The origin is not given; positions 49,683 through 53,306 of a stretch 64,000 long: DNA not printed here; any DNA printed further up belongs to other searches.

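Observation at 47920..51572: A 354-bp perfectly identical block with atypical codon usage shared by the two glycosyltransferase genes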

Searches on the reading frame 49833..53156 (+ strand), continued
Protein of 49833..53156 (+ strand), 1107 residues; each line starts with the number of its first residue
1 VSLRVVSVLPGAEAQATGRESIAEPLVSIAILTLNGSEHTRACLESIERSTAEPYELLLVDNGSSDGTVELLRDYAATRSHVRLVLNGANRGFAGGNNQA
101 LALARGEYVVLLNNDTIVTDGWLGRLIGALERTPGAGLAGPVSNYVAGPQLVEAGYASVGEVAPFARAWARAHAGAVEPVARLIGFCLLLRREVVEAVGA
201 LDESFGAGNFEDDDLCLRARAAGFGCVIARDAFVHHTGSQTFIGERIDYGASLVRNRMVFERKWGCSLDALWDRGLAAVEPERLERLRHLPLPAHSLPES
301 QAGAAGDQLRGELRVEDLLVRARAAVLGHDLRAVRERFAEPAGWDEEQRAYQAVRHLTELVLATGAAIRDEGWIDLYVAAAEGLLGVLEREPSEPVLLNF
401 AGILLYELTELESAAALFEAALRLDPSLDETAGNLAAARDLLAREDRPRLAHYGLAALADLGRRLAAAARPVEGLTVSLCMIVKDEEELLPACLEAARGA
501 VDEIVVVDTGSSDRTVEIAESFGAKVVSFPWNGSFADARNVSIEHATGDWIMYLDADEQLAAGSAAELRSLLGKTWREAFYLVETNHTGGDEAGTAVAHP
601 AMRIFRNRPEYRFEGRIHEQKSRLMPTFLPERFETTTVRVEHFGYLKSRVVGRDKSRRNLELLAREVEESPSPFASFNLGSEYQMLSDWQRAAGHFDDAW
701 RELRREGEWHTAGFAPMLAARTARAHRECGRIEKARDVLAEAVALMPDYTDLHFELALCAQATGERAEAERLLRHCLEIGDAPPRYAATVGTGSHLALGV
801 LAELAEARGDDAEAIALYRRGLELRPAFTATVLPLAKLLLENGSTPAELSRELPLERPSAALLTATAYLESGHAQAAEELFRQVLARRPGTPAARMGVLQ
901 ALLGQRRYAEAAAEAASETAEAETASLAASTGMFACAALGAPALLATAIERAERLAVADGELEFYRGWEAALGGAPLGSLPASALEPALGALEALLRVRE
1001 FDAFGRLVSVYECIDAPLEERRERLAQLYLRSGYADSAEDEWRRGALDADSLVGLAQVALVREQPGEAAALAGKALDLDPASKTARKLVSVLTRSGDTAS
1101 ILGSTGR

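Call 23: find_encoding_contigs(protein=P0121, flank=10000, max_places=6)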
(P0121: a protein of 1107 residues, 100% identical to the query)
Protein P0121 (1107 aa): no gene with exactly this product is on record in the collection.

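Call 24: find_encoding_contigs(protein=P0124, flank=10000, max_places=4)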
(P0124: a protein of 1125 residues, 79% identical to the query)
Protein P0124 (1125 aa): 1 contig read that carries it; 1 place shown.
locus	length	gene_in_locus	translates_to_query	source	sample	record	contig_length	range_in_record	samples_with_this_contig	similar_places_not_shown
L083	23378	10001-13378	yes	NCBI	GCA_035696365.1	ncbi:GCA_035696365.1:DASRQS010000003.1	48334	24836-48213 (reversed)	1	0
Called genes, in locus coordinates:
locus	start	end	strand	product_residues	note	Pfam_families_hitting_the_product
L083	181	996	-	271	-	PF00669:Flagellin_N, PF00700:Flagellin_C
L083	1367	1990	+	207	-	PF00072:Response_reg, PF08281:Sigma70_r4_2 (weak), PF00196:GerE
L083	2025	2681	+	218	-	PF00072:Response_reg, PF00196:GerE, PF04545:Sigma70_r4 (weak), PF08281:Sigma70_r4_2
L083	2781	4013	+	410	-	PF00884:Sulfatase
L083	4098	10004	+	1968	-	PF00535:Glycos_transf_2, PF10111:Glyco_tranf_2_2 (weak), PF13641:Glyco_tranf_2_3, PF13632:Glyco_trans_2_3 (weak), PF13692:Glyco_trans_1_4, PF00535:Glycos_transf_2, PF13641:Glyco_tranf_2_3, PF00535:Glycos_transf_2, +9 more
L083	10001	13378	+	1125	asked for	PF00535:Glycos_transf_2, PF10111:Glyco_tranf_2_2 (faint), PF13641:Glyco_tranf_2_3, PF13428:TPR_14 (faint), PF24575:TPR_Slam (faint), PF07719:TPR_2 (faint), PF00535:Glycos_transf_2, PF14559:TPR_19 (weak), +2 more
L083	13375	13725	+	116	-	-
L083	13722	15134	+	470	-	PF02465:FliD_N, PF07195:FliD_C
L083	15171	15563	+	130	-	PF02561:FliS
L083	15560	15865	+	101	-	PF05400:FliT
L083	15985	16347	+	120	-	PF00460:Flg_bb_rod (weak)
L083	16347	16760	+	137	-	PF00460:Flg_bb_rod, PF06429:Flg_bbr_C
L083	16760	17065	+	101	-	PF02049:FliE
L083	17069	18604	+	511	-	PF01514:YscJ_FliF, PF08345:YscJ_FliF_C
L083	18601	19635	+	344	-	PF03448:MgtE_N (faint), PF14842:FliG_N, PF14841:FliG_M, PF01706:FliG_C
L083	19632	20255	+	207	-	PF02108:FliH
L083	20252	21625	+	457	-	PF02874:ATP-synt_ab_N (weak), PF00006:ATP-synt_ab, PF18269:T3SS_ATPase_C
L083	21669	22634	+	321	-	PF02154:FliM, PF01052:FliMN_C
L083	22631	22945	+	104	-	PF01052:FliMN_C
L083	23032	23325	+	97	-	-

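Call 25: find_encoding_contigs(protein=P0122, flank=10000, max_places=4)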
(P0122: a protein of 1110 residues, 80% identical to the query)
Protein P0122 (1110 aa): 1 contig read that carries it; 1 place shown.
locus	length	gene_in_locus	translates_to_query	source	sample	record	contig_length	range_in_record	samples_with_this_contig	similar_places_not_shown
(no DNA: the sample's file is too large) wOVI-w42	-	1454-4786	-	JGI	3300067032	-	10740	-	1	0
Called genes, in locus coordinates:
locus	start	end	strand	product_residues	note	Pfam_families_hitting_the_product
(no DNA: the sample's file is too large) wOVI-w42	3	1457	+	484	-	?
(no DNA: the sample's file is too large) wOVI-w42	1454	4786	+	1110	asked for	PF00535:Glycos_transf_2, PF10111:Glyco_tranf_2_2 (faint), PF13641:Glyco_tranf_2_3, PF13428:TPR_14 (faint), PF00515:TPR_1 (faint), PF00535:Glycos_transf_2, PF14559:TPR_19 (weak), PF13432:TPR_16 (weak), +3 more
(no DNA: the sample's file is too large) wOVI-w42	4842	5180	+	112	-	-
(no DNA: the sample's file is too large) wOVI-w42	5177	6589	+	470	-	PF02465:FliD_N, PF07196:Flagellin_IN (weak), PF07195:FliD_C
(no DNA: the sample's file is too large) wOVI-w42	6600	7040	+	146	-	PF02561:FliS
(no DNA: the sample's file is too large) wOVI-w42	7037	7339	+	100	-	PF05400:FliT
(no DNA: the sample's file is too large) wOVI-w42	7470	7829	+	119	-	PF00460:Flg_bb_rod (weak)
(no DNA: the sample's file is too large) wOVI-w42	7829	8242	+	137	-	PF00460:Flg_bb_rod, PF06429:Flg_bbr_C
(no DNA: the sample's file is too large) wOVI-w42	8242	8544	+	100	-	PF02049:FliE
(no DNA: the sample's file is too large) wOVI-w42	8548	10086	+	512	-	PF01514:YscJ_FliF, PF08345:YscJ_FliF_C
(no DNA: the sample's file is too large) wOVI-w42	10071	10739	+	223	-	?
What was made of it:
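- Tried and rejected: DNA for P0122 was unavailable (call 25).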

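Call 32: find_encoding_contigs(protein=P0123, flank=10000, max_places=3)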
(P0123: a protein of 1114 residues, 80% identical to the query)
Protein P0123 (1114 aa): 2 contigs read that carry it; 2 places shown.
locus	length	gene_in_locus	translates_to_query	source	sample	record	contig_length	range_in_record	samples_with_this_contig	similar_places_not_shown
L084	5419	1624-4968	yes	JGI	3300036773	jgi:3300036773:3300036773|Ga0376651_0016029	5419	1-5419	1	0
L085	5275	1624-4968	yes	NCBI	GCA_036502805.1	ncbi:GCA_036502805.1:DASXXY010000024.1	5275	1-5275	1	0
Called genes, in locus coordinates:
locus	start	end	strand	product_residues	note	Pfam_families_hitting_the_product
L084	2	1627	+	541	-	PF07719:TPR_2 (faint), PF13428:TPR_14 (faint), PF14559:TPR_19 (faint)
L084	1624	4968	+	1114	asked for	PF00535:Glycos_transf_2, PF10111:Glyco_tranf_2_2 (faint), PF13428:TPR_14 (faint), PF13641:Glyco_tranf_2_3, PF00515:TPR_1 (faint), PF00535:Glycos_transf_2, PF14559:TPR_19 (weak), PF13432:TPR_16 (weak), +4 more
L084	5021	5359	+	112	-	-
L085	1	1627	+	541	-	PF07719:TPR_2 (faint), PF13428:TPR_14 (faint), PF14559:TPR_19 (faint)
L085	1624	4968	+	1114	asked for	PF00535:Glycos_transf_2, PF10111:Glyco_tranf_2_2 (faint), PF13428:TPR_14 (faint), PF13641:Glyco_tranf_2_3, PF00515:TPR_1 (faint), PF00535:Glycos_transf_2, PF14559:TPR_19 (weak), PF13432:TPR_16 (weak), +4 more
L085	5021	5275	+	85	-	?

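Call 33: find_encoding_contigs(protein=P0125, flank=10000, max_places=3)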
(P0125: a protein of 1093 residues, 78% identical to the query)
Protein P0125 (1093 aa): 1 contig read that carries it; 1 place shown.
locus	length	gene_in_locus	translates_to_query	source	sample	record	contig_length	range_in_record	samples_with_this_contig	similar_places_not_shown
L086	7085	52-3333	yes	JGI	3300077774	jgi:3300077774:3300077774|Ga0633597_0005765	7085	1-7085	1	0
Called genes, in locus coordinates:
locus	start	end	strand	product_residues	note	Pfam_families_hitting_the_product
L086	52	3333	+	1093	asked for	PF00535:Glycos_transf_2, PF13641:Glyco_tranf_2_3, PF13428:TPR_14 (faint), PF07719:TPR_2 (faint), PF13424:TPR_12 (faint), PF14559:TPR_19 (faint), PF13414:TPR_11 (faint), PF00535:Glycos_transf_2, +1 more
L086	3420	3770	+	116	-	-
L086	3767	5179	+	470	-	PF02465:FliD_N, PF07195:FliD_C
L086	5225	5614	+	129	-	PF02561:FliS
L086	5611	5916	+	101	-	PF05400:FliT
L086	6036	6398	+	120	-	PF00460:Flg_bb_rod (weak)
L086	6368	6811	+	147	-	PF00460:Flg_bb_rod, PF06429:Flg_bbr_C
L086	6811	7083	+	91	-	?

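Call 47: list_cluster_members(proteins=[P0121, P0123, P0125, P0122])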
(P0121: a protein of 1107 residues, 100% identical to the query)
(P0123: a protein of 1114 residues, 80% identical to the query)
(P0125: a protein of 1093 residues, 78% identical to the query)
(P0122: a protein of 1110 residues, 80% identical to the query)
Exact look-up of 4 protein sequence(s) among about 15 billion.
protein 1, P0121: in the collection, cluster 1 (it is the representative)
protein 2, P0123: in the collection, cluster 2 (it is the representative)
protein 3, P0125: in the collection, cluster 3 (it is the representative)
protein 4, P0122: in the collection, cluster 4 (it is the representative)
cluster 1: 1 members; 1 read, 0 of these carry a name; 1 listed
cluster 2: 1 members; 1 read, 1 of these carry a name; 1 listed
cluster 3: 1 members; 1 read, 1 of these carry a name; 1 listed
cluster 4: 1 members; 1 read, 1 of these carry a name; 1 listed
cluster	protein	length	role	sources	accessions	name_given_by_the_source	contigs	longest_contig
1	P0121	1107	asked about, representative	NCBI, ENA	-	-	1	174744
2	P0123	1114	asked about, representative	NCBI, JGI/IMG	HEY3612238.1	MAG TPA: glycosyltransferase [Gaiellales bacterium] | GT2 family glycosyltransferase/predicted Zn-dependent protease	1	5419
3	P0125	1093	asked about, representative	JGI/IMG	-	GT2 family glycosyltransferase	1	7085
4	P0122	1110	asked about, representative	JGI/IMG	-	GT2 family glycosyltransferase/Flp pilus assembly protein TadD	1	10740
